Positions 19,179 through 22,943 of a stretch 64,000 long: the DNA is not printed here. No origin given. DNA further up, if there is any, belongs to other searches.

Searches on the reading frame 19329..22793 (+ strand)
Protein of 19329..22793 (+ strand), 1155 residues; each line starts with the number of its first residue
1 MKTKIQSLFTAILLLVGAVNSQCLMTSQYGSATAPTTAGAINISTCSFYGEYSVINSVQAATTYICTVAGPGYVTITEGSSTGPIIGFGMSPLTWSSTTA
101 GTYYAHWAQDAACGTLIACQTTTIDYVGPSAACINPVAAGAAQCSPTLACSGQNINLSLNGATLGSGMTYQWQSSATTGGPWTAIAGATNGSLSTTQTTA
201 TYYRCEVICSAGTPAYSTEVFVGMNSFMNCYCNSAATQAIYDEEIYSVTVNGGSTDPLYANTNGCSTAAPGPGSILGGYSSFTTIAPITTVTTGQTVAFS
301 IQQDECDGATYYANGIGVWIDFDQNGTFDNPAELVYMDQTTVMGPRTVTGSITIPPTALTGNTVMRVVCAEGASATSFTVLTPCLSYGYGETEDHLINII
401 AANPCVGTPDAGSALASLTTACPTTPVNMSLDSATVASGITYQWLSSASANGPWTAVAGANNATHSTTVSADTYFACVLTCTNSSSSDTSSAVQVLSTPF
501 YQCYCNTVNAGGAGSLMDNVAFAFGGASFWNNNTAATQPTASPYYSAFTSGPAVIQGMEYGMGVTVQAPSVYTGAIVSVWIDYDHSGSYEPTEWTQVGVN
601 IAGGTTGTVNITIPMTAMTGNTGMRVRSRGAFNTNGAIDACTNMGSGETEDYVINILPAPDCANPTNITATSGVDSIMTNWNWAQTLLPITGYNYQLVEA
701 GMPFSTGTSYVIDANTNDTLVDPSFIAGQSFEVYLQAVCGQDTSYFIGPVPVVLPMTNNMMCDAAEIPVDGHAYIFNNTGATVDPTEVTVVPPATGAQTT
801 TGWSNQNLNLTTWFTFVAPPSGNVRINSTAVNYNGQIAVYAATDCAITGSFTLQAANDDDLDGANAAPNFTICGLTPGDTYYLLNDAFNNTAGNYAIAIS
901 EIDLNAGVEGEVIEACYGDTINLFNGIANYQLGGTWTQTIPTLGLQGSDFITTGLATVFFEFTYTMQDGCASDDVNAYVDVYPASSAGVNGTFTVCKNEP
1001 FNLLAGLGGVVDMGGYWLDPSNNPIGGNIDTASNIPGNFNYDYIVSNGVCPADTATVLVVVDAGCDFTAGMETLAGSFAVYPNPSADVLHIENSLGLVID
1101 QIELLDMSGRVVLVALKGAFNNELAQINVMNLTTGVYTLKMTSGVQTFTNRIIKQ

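Call 5: search_protein_families(library=pfam, proteins=[window:19329-22793:+], max_evalue=0.01)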
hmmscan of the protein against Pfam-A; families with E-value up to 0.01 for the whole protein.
window:19329-22793:+ (1155 aa): 2 families
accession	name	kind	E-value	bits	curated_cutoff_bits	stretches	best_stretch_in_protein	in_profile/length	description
PF20009.4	GEVED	-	3.5e-37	127.5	24.4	2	316-398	2-78/78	GEVED domain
PF18962.6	Por_Secre_tail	-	2.8e-13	50.4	27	1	1080-1153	1-74/75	Secretion system C-terminal sorting domain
